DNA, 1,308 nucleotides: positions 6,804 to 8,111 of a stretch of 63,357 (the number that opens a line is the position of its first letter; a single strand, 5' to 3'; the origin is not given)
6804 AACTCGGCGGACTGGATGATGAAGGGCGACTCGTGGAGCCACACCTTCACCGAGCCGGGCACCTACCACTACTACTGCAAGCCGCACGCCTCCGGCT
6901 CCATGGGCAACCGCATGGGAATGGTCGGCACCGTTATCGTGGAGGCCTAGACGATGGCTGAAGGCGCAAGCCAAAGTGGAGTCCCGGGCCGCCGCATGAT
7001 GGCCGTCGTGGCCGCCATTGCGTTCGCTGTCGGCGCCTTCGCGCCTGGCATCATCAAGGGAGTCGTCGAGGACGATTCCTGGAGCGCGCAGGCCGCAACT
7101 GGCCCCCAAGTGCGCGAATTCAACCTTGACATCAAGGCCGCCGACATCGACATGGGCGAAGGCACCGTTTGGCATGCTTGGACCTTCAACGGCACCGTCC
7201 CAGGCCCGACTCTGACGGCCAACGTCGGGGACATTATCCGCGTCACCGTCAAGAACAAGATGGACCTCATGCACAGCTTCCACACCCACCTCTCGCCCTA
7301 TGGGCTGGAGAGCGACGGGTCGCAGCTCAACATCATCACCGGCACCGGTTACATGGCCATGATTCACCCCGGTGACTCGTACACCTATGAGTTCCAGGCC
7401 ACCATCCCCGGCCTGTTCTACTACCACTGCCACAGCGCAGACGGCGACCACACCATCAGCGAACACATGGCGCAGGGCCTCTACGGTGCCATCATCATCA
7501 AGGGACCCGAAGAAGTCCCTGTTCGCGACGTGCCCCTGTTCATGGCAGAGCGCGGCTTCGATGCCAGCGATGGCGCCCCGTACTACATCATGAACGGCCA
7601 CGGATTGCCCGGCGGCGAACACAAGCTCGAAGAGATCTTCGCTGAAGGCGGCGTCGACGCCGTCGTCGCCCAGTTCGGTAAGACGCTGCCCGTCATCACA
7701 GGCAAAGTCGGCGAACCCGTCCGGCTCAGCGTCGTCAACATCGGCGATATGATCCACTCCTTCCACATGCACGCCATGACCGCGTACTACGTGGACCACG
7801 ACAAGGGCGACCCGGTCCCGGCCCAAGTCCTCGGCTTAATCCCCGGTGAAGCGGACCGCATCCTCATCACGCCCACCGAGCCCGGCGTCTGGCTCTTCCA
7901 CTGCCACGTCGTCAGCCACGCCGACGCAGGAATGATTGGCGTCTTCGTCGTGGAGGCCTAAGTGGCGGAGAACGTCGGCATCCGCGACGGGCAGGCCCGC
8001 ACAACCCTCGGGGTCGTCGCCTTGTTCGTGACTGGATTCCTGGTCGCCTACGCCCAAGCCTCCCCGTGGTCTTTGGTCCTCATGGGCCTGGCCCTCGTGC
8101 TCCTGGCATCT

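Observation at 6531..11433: Eight-gene extracytoplasmic copper-protein operon pairing two architecturally different two-domain multicopper oxidases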

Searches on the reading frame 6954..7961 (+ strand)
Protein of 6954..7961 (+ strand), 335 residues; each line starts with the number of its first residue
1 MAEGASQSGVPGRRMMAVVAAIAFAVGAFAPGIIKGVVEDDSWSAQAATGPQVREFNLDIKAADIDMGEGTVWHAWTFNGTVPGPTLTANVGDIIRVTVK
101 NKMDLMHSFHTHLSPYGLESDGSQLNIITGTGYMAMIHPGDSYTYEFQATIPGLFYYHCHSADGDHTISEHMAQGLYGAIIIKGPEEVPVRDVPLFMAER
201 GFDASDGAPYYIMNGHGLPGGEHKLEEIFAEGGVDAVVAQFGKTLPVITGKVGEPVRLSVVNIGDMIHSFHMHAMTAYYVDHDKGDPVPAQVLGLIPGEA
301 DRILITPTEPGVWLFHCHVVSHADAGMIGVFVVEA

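Call 3: search_protein_families(library=pfam, proteins=[window:6954-7961:+], max_evalue=0.1)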
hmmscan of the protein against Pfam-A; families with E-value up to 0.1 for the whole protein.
window:6954-7961:+ (335 aa): 4 families
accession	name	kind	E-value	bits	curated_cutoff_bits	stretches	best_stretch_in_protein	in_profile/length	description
PF07731.20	Cu-oxidase_2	-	7.2e-29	100.7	20.4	2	240-334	27-134/137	Multicopper oxidase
PF07732.21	Cu-oxidase_3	-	1.1e-21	77.5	21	1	64-186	6-118/119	Multicopper oxidase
PF13473.12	Cupredoxin_1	-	0.026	15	27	0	251-326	40-100/104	Cupredoxin-like domain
PF00127.26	Copper-bind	-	0.089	13.7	21.2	0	265-334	34-99/99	Copper binding proteins, plastocyanin/azurin family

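Call 4: search_protein_families(library=ncbifam, proteins=[window:6954-7961:+], max_evalue=0.1)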
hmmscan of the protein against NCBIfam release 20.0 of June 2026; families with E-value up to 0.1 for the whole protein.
window:6954-7961:+ (335 aa): 13 families
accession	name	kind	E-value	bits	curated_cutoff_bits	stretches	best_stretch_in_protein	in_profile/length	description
TIGR01480.1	copper_res_A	subfamily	2.1e-28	99.1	478.95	2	38-191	27-169/593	copper resistance system multicopper oxidase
TIGR02376.1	Cu_nitrite_red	equivalog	6.5e-24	84.8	296.3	2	46-189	20-151/326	copper-containing nitrite reductase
TIGR03388.1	ascorbase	equivalog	4.2e-16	58.7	614.8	2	71-186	18-123/542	L-ascorbate oxidase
NF008205.1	PRK10965.1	equivalog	6.4e-15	55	525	2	55-207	47-196/529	multicopper oxidase CueO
TIGR03389.1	laccase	equivalog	5.4e-13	48.6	558.9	2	74-191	23-135/539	laccase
TIGR03390.1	ascorbOXfungal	equivalog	2.3e-08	33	445.35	2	302-333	502-531/538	L-ascorbate oxidase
NF045554.1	AmiPhnlOxPhsA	equivalog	5.5e-07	28.5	950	2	75-106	45-76/581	O-aminophenol oxidase PhsA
TIGR03095.1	rusti_cyanin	equivalog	1.3e-05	25.4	146.7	1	84-183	51-148/148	rusticyanin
NF051440.1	CuResCopIPSEAE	equivalog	0.00024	20.9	280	0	248-282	57-90/180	copper-resistant cuproprotein CopI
TIGR03094.1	sulfo_cyanin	equivalog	0.00034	20.1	168.4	1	293-333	144-184/195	sulfocyanin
TIGR02656.1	cyanin_plasto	equivalog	0.0025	18.2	87.85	0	301-334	68-99/99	plastocyanin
TIGR04246.1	nitrous_NosZ_Gp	equivalog_domain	0.026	12.8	625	0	128-160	528-560/578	Sec-dependent nitrous-oxide reductase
TIGR02375.1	pseudoazurin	equivalog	0.085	12.6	109.85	0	301-333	56-86/116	pseudoazurin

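Call 5: search_solved_structures(query=window:6954-7961:+, show_alignments=3, max_evalue=0.001)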
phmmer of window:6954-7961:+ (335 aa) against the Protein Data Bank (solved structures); distinct sequences matched with E-value up to 0.001: 279 (the best 60 are shown).
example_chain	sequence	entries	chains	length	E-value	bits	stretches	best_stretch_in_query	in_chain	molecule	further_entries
7rab_A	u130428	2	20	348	5.6e-30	107.8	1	48-333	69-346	multicopper oxidase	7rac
3gdc_A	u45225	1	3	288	5.8e-27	97.9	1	48-334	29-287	Multicopper oxidase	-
3g5w_A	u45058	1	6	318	7.6e-24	87.7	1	53-326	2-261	Multicopper oxidase type 1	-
9cck_C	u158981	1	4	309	4.6e-23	85.1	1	49-332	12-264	Copper-containing nitrite reductase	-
9cck_A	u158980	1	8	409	1.3e-22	83.7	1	49-332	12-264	Copper-containing nitrite reductase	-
4m3h_A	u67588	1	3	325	1.7e-22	83.3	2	38-186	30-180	Copper oxidase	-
6y4a_AAA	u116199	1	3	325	6.7e-22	81.3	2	38-186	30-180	Copper oxidase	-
6yo5_AAA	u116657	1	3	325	7.2e-22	81.2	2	38-186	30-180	Copper oxidase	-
6yzy_AAA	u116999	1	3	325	7.2e-22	81.2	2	38-186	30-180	Copper oxidase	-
6yzf_AAA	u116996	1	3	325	1e-21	80.7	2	38-186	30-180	Copper oxidase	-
6yzd_AAA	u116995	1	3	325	1.1e-21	80.6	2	38-186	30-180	Copper oxidase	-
2zwn_A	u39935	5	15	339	1.9e-21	79.8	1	54-326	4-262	two-domain type laccase | Multicopper oxidase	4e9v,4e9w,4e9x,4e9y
6vow_A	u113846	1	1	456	2e-21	79.7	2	54-186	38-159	multicopper oxidase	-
9kws_A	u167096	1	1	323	2.6e-21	79.3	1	49-331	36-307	Copper-containing nitrite reductase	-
9kwt_A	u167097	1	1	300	3.4e-21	79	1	49-331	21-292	Copper-containing nitrite reductase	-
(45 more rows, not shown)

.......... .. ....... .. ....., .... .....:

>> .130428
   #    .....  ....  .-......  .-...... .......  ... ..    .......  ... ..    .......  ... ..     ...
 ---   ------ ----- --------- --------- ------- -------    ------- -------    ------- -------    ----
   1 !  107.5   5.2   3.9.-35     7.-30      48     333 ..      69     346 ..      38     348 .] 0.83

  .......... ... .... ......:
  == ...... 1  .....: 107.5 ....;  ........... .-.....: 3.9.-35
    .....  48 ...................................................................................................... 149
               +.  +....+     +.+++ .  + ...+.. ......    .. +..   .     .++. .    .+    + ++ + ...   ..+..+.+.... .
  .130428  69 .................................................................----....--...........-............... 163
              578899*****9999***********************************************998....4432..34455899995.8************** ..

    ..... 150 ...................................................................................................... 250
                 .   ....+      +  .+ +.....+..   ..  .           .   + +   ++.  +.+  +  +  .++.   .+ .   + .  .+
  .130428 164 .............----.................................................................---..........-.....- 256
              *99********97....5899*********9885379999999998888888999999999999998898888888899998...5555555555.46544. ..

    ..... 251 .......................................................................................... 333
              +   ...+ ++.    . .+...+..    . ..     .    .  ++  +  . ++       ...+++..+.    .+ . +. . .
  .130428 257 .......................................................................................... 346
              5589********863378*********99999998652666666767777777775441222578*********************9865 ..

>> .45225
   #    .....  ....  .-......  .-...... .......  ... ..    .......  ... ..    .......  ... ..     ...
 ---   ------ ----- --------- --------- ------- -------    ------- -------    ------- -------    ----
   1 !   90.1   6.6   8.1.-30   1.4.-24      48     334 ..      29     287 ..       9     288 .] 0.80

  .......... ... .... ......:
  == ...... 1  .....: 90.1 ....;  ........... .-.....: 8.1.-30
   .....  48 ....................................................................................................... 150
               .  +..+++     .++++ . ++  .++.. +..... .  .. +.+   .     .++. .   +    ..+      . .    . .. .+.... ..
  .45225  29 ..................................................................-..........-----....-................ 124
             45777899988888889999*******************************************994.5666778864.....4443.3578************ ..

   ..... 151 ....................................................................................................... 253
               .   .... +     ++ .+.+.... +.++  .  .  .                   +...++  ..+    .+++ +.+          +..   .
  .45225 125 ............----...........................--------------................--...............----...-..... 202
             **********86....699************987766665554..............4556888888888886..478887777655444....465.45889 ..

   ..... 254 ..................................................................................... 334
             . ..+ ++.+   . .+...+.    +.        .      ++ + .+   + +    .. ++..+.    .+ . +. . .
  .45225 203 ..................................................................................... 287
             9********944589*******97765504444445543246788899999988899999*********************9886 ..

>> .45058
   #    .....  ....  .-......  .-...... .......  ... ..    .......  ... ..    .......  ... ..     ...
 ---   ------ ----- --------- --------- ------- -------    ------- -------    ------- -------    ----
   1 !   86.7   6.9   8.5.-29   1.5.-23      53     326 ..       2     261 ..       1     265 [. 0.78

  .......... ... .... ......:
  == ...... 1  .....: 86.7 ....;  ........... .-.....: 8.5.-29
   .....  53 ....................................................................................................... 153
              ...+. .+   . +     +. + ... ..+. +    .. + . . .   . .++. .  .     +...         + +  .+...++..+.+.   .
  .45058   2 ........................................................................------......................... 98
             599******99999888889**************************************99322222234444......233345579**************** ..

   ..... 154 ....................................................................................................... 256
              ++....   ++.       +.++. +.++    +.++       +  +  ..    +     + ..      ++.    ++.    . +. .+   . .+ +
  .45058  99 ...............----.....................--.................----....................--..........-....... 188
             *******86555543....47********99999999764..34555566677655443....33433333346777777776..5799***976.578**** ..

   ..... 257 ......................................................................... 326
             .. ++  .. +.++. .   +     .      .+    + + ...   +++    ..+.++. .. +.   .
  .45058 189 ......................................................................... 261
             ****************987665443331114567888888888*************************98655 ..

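Call 7: find_related_loci(query=window:6954-7961:+, collection=genome_contigs, flank=8000)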
Query window:6954-7961:+ (335 aa) in genome_contigs; peptide patterns used: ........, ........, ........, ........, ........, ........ (x = any residue, [..] = any of these).
17 stretches matched a pattern; 2 encode a relative of the query (tblastn E <= 1e-3); 2 distinct loci.
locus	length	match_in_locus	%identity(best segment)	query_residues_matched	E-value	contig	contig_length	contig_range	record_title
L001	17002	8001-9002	97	1-334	0e+0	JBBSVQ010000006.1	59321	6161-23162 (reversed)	MAG: Thermoplasmatota archaeon isolate H32-bin038_1 H32_bin038_1_000000000006, whole genome shotgun sequence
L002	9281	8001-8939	63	16-334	2e-131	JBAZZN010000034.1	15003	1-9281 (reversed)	MAG: Thermoplasmatota archaeon isolate SO_2017_GW3_17 scaffold_2074_c1_OW296A_2017, whole genome shotgun sequence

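Call 11: find_homologous_proteins(query=window:6954-7961:+, max_evalue=1e-10)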
Query window:6954-7961:+ (335 aa): 572 proteins with E <= 1e-10 among 2786 candidates; the best 120 are listed.
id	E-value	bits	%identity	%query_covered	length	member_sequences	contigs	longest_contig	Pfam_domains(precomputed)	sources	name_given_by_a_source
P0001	2.9e-214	729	94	100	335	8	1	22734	PF07731.21,PF07732.22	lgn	-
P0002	8.4e-205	698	90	100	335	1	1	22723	PF07731.21,PF07732.22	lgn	-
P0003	1.3e-195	667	88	96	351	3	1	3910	PF07731.21,PF07732.22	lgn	-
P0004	2.5e-189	647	86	96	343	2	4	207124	PF07731.21,PF07732.22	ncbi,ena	-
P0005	7.0e-189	645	86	91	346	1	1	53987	PF07731.21,PF07732.22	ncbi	-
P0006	2.7e-188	643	81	100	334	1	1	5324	PF07731.21,PF07732.22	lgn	-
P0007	1.1e-172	592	80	95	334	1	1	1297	PF07731.21,PF07732.22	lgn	-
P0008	4.4e-171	587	79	96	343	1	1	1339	PF07731.21,PF07732.22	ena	-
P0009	3.9e-148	511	80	81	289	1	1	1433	PF07731.21,PF07732.22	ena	-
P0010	2.1e-146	506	68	95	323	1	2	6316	PF07731.21,PF07732.22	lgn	-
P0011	2.6e-146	505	75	87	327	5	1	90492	PF07731.21,PF07732.22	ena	-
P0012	4.8e-145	501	74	87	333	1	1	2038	PF07731.21,PF07732.22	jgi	jgi:manganese oxidase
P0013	6.1e-145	501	74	87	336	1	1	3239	PF07731.21,PF07732.22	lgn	-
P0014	2.9e-144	499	68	97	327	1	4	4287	PF07731.21,PF07732.22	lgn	-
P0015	5.1e-144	498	72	87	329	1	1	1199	PF07731.21,PF07732.22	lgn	-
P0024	7.3e-139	481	68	95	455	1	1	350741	PF07731.21,PF00127.27,PF13473.13,PF23509.2,PF07732.22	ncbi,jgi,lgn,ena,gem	-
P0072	3.6e-110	386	55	96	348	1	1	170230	PF07731.21,PF07732.22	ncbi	ncbi:MAG: multicopper oxidase domain-containing protein [Dehalococcoidia bacterium]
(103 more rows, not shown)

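Call 21: find_encoding_contigs(protein=window:6954-7961:+, flank=10000, max_places=4)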
Protein window:6954-7961:+ (335 aa): no gene with exactly this product is on record in the collection.

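Call 22: find_encoding_contigs(protein=P0004, flank=10000, max_places=4)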
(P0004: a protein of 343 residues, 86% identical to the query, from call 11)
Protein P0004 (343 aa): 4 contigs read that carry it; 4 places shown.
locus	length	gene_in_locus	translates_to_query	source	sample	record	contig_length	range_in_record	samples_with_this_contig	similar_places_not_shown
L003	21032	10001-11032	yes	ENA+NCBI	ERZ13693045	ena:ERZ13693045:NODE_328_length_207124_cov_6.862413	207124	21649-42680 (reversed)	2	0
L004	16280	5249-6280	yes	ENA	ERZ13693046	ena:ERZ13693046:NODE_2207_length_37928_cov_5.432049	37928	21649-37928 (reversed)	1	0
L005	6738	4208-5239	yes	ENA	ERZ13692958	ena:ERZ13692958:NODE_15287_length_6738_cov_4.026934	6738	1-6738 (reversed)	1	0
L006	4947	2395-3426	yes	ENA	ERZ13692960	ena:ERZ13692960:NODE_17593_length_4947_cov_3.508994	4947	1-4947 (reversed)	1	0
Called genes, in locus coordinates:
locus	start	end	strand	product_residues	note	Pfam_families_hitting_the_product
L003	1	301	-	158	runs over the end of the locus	-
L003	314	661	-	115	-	-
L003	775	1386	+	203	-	-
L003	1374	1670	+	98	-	PF14947:HTH_45 (weak)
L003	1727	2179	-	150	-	PF01161:PBP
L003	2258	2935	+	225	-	PF03807:F420_oxidored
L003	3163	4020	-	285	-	PF02678:Pirin, PF05726:Pirin_C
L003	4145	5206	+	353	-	-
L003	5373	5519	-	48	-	-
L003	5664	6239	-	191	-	PF01812:5-FTHF_cyc-lig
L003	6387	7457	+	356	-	PF06849:DUF1246, PF06973:DUF1297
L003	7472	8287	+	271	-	-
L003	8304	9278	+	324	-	PF01885:PTS_2-RNA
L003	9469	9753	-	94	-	PF24365:DUF7521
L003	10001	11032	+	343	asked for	PF07731:Cu-oxidase_2, PF07732:Cu-oxidase_3, PF07731:Cu-oxidase_2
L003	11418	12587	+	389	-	PF00083:Sugar_tr, PF07690:MFS_1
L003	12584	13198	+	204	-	PF02628:COX15-CtaA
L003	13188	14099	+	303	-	PF01040:UbiA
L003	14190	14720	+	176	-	-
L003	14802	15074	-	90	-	PF00462:Glutaredoxin (weak), PF13417:GST_N_3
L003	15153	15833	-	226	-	PF01902:Diphthami_syn_2_N, PF28410:Diphthami_syn_2_C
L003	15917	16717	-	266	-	PF00795:CN_hydrolase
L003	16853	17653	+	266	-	PF02540:NAD_synthase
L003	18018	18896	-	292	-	-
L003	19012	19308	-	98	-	PF01978:TrmB (weak)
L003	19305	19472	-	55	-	-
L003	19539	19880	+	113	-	PF01638:HxlR, PF13601:HTH_34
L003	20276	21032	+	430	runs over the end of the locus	-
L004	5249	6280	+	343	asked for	PF07731:Cu-oxidase_2, PF07732:Cu-oxidase_3, PF07731:Cu-oxidase_2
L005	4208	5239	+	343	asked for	PF07731:Cu-oxidase_2, PF07732:Cu-oxidase_3, PF07731:Cu-oxidase_2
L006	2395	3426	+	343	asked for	PF07731:Cu-oxidase_2, PF07732:Cu-oxidase_3, PF07731:Cu-oxidase_2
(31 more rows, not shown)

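Call 41: find_encoding_contigs(protein=P0011, flank=7000, max_places=1)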
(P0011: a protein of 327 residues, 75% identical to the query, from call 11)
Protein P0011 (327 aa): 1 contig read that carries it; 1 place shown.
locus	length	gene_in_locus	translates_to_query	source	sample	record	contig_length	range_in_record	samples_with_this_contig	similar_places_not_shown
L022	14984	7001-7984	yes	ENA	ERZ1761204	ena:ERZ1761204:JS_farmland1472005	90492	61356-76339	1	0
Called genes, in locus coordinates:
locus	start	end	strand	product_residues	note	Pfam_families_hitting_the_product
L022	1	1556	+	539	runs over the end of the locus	PF00149:Metallophos, PF04042:DNA_pol_E_B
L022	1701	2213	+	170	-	PF01934:HepT-like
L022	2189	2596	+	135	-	PF01909:NTP_transf_2 (weak), PF18765:Polbeta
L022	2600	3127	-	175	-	-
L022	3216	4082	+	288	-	PF00582:Usp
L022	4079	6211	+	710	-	PF02629:CoA_binding, PF13380:CoA_binding_2, PF13607:Succ_CoA_lig, PF19045:Ligase_CoA_2, PF13549:ATP-grasp_5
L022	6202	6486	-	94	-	PF24365:DUF7521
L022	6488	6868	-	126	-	PF12840:HTH_20 (weak), PF09339:HTH_IclR (weak)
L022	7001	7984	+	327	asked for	PF07731:Cu-oxidase_2, PF07732:Cu-oxidase_3, PF07731:Cu-oxidase_2, PF07732:Cu-oxidase_3 (weak)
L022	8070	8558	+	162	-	-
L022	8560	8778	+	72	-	-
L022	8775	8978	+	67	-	-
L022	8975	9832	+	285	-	PF00582:Usp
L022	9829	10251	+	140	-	PF09537:DUF2383 (faint), PF02915:Rubrerythrin (faint)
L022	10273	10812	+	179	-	PF13826:Monooxy_af470-like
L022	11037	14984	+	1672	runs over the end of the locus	PF03833:PolC_DP2_N, PF24844:PolC_DP2_central, PF24846:PolC_DP2_cat, PF14890:Intein_splicing, PF14528:LAGLIDADG_3, PF24846:PolC_DP2_cat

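Call 42: find_encoding_contigs(protein=P0024, flank=7000, max_places=1)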
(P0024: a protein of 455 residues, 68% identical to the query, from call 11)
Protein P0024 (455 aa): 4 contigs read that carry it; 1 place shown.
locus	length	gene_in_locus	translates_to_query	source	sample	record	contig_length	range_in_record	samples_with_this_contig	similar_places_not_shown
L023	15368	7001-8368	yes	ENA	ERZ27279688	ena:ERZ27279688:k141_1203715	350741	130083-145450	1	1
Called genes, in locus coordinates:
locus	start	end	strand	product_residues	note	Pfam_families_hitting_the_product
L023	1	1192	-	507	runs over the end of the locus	PF12802:MarR_2 (faint), PF12840:HTH_20 (weak), PF13412:HTH_24 (faint), PF12840:HTH_20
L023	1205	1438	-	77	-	-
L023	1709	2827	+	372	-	PF00082:Peptidase_S8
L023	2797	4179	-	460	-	-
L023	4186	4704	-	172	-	-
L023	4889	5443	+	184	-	-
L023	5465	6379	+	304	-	PF00582:Usp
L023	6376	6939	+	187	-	-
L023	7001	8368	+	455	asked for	PF07731:Cu-oxidase_2, PF07732:Cu-oxidase_3, PF00127:Copper-bind (faint), PF23509:MSMEG_3727_PQQ-assoc (faint), PF07731:Cu-oxidase_2, PF13473:Cupredoxin_1 (weak)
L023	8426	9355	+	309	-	PF01545:Cation_efflux, PF16916:ZT_dimer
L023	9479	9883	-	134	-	-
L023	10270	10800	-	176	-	PF02870:Methyltransf_1N (weak), PF01035:DNA_binding_1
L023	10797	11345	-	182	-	PF02805:Ada_Zn_binding, PF12833:HTH_18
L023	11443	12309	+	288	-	PF01208:URO-D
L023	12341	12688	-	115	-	-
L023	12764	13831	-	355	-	PF01571:GCV_T, PF08669:GCV_T_C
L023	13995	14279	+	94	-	-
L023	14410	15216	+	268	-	PF00657:Lipase_GDSL, PF13472:Lipase_GDSL_2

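Call 43: find_encoding_contigs(protein=P0072, flank=7000, max_places=1)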
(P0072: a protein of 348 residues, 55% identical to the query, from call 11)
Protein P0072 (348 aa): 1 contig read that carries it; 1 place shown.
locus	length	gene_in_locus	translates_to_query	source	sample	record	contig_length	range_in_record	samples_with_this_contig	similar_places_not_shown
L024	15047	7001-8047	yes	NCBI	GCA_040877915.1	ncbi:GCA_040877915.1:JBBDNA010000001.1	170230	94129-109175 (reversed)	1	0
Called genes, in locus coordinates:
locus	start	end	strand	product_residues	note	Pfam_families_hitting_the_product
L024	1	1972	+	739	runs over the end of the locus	PF07719:TPR_2 (faint), PF13174:TPR_6 (faint), PF13432:TPR_16 (faint), PF13424:TPR_12 (faint), PF13181:TPR_8 (faint), PF01464:SLT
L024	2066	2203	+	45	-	PF00468:Ribosomal_L34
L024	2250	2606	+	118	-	PF00825:Ribonuclease_P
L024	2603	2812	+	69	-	PF01809:YidD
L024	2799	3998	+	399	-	PF01011:PQQ, PF07774:EMC1_C (faint), PF13570:Beta-prop_ACSF4, PF13360:PQQ_2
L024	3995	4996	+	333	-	PF02096:60KD_IMP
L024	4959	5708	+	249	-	PF14804:Jag_N, PF13083:KH_KhpA-B, PF01424:R3H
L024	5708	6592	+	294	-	PF00294:PfkB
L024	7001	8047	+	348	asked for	PF07731:Cu-oxidase_2, PF07732:Cu-oxidase_3, PF07731:Cu-oxidase_2, PF07732:Cu-oxidase_3 (weak)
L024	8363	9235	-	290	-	PF00491:Arginase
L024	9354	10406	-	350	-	PF01916:DS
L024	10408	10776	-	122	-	PF02675:AdoMet_dc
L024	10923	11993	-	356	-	PF13177:DNA_pol3_delta2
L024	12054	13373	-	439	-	PF00278:Orn_DAP_Arg_deC, PF02784:Orn_Arg_deC_N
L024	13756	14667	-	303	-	PF00753:Lactamase_B, PF19583:ODP (weak), PF12706:Lactamase_B_2 (weak), PF17778:WHD_BLACT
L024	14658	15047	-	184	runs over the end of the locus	PF13302:Acetyltransf_3, PF00583:Acetyltransf_1, PF13420:Acetyltransf_4 (weak), PF13523:Acetyltransf_8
